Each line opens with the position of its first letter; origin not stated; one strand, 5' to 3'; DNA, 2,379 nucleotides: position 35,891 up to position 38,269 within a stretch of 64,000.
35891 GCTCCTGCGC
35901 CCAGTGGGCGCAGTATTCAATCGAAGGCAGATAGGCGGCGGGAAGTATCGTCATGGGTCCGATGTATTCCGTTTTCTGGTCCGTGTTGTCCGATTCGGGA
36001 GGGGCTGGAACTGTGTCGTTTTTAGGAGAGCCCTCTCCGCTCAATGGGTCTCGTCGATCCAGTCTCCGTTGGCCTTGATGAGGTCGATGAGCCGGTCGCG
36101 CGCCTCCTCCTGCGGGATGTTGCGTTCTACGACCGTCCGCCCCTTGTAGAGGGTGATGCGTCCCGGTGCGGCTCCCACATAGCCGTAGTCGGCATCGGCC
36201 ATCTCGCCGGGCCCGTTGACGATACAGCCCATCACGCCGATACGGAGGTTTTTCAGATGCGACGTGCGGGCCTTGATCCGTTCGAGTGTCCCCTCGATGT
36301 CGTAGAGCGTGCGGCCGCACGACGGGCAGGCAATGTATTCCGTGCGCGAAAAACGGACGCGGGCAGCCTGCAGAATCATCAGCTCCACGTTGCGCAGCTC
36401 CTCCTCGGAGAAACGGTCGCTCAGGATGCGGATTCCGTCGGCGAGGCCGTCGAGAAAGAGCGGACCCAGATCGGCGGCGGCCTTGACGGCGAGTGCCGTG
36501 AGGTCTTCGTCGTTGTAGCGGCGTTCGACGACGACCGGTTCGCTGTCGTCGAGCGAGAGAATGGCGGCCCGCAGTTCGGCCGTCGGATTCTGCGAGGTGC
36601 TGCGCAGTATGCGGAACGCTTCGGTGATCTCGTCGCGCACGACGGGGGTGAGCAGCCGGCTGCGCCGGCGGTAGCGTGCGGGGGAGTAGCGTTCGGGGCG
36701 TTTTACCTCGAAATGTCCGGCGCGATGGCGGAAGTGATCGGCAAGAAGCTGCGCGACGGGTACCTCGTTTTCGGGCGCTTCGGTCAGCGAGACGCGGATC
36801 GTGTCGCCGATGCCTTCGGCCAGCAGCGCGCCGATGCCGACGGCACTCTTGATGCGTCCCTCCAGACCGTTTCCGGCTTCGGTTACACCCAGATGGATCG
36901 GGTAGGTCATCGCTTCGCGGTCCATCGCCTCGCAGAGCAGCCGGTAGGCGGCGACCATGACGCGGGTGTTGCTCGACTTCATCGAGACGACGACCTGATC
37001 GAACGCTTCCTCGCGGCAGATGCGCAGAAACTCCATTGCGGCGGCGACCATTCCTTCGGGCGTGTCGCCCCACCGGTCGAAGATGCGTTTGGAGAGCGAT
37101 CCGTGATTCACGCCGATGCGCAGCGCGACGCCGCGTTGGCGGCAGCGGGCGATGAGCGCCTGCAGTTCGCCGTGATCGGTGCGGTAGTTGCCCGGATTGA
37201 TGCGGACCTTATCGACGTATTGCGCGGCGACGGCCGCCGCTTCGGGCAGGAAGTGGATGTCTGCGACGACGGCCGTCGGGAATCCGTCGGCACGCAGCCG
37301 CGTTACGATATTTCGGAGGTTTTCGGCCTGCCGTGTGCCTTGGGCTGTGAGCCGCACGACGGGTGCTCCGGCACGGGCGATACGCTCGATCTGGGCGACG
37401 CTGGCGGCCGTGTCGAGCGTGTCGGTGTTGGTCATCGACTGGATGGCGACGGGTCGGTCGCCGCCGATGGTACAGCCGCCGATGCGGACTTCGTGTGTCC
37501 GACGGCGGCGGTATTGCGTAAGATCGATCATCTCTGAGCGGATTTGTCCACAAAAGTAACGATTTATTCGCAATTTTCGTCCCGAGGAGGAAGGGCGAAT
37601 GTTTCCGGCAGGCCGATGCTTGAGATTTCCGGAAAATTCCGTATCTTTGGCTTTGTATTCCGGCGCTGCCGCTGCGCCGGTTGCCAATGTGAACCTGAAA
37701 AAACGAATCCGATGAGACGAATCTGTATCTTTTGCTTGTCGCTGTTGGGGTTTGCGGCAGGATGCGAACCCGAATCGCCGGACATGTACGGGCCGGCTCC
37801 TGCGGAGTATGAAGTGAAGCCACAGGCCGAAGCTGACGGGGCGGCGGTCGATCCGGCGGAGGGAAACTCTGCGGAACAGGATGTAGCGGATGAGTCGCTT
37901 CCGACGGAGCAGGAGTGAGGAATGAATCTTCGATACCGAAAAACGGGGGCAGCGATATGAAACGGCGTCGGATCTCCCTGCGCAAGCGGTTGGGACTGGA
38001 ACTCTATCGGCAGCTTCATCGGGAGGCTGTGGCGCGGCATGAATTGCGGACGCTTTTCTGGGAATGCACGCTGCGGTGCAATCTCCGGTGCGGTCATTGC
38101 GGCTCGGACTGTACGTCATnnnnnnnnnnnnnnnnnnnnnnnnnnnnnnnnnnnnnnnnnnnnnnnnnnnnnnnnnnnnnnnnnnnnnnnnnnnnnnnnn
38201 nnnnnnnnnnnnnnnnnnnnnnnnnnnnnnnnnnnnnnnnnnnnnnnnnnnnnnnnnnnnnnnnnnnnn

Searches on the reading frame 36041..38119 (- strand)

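Call 13: search_protein_families(library=pfam, proteins=[window:36041-38119:-], max_evalue=0.001)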
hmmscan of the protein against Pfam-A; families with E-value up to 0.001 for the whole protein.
window:36041-38119:- (692 aa): 1 family
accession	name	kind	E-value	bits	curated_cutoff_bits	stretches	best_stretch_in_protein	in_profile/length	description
PF04551.19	GcpE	-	3.2e-123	411.5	32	2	208-469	1-253/343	GcpE protein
